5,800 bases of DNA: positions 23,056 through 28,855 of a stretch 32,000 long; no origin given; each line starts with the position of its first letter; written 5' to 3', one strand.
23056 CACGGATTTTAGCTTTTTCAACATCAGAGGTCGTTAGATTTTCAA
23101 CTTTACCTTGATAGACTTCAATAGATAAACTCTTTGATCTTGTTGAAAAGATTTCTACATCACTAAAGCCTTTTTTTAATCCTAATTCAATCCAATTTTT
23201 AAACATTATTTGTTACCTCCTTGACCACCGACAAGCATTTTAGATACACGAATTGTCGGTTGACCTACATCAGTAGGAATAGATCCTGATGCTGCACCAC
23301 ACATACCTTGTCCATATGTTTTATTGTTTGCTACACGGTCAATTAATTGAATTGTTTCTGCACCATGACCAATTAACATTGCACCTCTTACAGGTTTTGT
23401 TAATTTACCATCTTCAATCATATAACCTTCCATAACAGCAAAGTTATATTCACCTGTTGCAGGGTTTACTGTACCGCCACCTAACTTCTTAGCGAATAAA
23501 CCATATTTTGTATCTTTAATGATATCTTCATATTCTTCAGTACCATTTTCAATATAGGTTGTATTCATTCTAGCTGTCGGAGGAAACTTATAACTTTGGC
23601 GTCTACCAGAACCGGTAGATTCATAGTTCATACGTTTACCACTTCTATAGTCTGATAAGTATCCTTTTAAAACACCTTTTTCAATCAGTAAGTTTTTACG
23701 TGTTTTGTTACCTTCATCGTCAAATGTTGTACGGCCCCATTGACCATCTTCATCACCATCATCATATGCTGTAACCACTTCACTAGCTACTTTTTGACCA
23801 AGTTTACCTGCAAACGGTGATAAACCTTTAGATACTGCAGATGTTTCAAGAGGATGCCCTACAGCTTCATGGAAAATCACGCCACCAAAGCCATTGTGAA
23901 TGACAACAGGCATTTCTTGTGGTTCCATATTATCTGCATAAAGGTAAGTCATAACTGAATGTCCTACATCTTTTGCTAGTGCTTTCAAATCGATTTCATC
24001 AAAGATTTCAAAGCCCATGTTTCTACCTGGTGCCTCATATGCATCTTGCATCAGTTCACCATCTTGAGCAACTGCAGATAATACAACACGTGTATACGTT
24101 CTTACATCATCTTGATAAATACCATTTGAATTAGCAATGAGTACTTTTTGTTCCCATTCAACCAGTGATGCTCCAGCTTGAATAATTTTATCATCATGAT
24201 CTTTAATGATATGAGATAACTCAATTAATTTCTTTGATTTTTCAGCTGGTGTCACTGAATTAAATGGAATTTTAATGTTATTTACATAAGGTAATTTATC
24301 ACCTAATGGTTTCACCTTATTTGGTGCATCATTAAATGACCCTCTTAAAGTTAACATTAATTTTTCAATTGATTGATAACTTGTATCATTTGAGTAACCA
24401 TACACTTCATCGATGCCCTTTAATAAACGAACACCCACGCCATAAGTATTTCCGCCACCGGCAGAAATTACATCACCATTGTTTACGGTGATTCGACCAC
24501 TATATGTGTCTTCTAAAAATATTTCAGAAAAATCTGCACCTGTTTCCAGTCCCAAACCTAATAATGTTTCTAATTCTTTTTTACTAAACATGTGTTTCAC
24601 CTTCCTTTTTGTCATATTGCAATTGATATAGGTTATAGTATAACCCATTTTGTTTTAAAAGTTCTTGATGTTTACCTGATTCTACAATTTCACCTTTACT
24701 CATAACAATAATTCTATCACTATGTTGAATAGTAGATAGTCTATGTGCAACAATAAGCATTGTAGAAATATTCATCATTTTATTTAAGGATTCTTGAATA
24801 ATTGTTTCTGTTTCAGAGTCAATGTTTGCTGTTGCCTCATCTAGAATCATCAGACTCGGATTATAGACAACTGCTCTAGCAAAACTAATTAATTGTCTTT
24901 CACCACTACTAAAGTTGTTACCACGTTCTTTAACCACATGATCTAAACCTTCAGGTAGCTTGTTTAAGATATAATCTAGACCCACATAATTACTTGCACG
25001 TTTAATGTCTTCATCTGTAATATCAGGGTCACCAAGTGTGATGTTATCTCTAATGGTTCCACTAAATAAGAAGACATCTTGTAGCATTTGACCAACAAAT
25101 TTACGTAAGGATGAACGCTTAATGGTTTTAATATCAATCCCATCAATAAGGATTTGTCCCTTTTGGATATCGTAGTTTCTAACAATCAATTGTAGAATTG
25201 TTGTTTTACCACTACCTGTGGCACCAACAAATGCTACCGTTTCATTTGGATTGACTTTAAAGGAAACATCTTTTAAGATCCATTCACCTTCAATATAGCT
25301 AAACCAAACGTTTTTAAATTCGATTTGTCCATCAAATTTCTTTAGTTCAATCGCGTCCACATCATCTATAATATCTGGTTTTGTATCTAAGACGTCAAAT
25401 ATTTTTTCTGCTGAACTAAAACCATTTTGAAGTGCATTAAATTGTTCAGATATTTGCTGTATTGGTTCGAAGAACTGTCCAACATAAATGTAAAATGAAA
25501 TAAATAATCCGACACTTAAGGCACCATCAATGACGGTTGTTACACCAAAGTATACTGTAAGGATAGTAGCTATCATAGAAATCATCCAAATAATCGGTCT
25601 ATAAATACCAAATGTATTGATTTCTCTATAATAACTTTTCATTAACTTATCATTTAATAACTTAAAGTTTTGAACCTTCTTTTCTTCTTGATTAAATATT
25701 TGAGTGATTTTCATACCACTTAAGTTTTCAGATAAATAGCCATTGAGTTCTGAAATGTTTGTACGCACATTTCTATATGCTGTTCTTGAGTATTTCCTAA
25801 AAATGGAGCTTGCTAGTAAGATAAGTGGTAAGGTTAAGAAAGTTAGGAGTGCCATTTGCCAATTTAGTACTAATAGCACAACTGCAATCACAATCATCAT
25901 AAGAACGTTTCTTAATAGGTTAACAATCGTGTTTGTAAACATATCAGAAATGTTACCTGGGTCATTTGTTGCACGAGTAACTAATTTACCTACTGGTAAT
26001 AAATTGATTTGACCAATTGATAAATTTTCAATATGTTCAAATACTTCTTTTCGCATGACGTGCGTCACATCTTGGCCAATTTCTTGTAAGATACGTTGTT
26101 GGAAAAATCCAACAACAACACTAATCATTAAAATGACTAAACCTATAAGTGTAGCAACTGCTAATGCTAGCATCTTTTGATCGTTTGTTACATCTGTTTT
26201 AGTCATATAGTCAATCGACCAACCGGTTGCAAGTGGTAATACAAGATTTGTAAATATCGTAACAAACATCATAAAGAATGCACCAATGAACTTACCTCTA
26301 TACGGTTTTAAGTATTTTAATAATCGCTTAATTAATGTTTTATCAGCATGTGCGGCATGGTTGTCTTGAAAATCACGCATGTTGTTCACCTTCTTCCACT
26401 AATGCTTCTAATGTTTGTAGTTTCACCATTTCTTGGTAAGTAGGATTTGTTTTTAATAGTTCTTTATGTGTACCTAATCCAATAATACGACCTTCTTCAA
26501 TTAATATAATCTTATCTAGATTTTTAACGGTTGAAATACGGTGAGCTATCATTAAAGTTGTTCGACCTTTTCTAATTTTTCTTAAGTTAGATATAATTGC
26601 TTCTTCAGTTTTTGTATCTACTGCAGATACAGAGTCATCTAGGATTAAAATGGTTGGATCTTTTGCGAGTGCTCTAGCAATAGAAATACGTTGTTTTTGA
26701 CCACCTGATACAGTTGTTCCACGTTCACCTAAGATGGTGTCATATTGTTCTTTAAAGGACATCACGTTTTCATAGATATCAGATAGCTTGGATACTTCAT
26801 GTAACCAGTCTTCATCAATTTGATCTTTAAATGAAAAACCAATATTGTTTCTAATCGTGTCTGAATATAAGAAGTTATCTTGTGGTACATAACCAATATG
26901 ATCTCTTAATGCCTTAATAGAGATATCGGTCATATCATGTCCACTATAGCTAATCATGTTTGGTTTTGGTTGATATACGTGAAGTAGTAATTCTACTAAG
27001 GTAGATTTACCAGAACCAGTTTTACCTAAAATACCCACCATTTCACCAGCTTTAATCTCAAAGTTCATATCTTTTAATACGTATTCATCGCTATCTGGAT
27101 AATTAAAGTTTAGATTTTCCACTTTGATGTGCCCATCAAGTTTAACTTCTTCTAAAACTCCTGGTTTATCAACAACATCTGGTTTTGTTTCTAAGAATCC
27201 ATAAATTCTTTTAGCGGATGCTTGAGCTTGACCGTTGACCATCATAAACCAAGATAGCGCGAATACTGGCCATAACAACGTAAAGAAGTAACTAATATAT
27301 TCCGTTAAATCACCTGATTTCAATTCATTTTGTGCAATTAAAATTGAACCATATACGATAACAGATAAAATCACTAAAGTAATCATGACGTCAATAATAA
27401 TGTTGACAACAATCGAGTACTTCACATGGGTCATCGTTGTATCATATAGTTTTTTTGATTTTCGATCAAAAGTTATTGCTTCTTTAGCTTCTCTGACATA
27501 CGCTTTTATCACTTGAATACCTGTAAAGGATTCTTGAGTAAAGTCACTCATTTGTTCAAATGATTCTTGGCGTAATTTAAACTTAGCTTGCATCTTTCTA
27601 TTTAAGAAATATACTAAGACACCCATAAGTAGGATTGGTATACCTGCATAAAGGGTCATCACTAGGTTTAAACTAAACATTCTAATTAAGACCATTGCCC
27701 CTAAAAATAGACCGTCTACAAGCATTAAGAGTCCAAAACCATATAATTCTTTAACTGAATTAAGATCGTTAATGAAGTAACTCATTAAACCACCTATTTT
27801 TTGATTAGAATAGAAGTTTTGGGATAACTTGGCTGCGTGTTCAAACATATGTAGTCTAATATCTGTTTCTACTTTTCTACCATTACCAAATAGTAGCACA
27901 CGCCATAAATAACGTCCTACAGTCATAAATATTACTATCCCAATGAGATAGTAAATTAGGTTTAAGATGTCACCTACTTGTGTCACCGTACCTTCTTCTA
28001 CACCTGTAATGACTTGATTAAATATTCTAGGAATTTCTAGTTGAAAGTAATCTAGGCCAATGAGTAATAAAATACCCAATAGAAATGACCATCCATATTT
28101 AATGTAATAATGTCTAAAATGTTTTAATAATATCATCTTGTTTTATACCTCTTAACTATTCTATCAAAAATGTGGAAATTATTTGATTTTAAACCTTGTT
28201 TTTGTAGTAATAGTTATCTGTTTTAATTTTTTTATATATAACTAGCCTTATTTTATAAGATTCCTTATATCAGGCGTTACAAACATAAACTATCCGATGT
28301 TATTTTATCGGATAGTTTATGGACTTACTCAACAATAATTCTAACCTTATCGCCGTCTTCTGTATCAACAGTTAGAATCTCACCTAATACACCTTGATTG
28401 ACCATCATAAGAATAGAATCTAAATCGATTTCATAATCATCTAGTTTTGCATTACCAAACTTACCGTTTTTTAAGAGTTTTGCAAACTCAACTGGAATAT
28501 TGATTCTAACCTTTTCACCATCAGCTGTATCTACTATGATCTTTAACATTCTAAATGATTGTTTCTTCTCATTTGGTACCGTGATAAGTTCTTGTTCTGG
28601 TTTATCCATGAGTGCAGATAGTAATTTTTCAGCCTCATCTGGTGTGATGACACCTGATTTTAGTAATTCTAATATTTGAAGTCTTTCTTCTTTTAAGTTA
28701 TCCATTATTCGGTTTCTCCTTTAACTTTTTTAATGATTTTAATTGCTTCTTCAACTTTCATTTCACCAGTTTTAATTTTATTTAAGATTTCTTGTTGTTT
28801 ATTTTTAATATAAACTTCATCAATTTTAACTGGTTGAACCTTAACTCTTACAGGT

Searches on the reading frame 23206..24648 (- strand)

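Call 31: search_protein_families(library=pfam, proteins=[window:23206-24648:-], max_evalue=0.001)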
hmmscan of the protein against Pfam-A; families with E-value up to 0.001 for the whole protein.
window:23206-24648:- (480 aa): 3 families
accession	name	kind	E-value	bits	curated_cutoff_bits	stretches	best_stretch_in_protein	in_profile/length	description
PF19289.4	PmbA_TldD_3rd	-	8.1e-67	225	22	1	244-475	2-220/220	PmbA/TldA metallopeptidase C-terminal domain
PF19290.4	PmbA_TldD_2nd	-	1.2e-17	64.8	20.9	1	128-230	2-103/109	PmbA/TldA metallopeptidase central domain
PF01523.21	PmbA_TldD_1st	-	1.6e-09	38.2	20.9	1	42-97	2-57/65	PmbA/TldA metallopeptidase domain 1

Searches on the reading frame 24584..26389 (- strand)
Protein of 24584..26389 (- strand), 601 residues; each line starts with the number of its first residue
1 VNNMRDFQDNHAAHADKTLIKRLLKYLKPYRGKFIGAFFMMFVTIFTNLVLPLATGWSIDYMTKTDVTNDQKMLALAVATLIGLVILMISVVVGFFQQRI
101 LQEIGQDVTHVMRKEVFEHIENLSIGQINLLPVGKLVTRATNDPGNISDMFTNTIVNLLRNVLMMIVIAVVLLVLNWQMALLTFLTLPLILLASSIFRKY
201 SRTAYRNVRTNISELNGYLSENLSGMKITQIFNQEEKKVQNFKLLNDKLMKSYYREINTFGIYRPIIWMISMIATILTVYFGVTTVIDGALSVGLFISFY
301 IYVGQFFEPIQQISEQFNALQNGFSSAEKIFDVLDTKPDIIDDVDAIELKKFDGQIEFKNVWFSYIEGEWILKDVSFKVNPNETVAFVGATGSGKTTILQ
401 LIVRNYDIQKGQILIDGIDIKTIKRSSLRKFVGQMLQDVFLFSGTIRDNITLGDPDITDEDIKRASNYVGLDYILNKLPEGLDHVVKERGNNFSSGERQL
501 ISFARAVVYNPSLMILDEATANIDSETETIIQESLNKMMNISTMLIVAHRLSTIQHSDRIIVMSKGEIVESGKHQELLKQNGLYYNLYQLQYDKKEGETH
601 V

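Call 32: search_protein_families(library=pfam, proteins=[window:24584-26389:-], max_evalue=0.001)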
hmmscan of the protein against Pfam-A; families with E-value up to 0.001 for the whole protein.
window:24584-26389:- (601 aa): 3 families
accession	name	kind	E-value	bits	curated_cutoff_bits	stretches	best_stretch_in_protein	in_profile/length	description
PF00664.28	ABC_membrane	-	6.8e-45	154.3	28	1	35-309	2-273/274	ABC transporter transmembrane region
PF00005.33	ABC_tran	-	3.2e-30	105.9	25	1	372-521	1-137/137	ABC transporter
PF02463.25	SMC_N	-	3.9e-05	23.6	40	0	492-565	136-213/220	RecF/RecN/SMC N terminal domain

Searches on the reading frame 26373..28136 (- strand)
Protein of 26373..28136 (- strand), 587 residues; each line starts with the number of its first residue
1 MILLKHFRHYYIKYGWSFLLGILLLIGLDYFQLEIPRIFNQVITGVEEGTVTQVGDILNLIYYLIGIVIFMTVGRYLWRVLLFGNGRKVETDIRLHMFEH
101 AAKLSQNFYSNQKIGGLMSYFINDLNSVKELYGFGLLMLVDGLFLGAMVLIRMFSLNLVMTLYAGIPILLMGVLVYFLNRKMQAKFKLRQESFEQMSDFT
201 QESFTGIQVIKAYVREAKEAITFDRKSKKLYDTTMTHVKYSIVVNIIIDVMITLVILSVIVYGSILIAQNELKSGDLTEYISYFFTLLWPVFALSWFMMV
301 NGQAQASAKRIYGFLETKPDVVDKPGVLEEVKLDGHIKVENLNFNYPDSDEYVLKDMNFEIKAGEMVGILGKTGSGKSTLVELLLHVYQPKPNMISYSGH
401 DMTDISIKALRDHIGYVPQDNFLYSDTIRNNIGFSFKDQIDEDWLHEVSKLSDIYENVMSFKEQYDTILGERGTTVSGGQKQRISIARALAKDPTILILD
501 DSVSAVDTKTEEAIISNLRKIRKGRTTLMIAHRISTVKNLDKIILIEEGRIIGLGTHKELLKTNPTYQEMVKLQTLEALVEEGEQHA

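Call 32: search_protein_families(library=pfam, proteins=[window:26373-28136:-], max_evalue=0.001)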
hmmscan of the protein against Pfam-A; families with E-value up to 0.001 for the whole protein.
window:26373-28136:- (587 aa): 4 families
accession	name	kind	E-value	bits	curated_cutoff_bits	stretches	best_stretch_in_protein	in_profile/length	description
PF00664.28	ABC_membrane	-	4.9e-35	122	28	1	19-291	2-274/274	ABC transporter transmembrane region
PF00005.33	ABC_tran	-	4.9e-33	115.1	25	1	354-502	1-135/137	ABC transporter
PF02463.25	SMC_N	-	4.8e-05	23.3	40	0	366-546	26-211/220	RecF/RecN/SMC N terminal domain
PF01935.23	DUF87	-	0.00031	21.3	23.2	1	367-386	26-45/220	Helicase HerA, central domain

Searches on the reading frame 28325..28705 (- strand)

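Call 32: search_protein_families(library=pfam, proteins=[window:28325-28705:-], max_evalue=0.001)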
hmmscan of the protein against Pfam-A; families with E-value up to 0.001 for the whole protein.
window:28325-28705:- (126 aa): 1 family
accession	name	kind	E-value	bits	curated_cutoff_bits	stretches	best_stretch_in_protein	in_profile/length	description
PF22746.1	SHOCT-like_DUF2089-C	-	9.8e-10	38.1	27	1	6-37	1-32/32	SHOCT-like domain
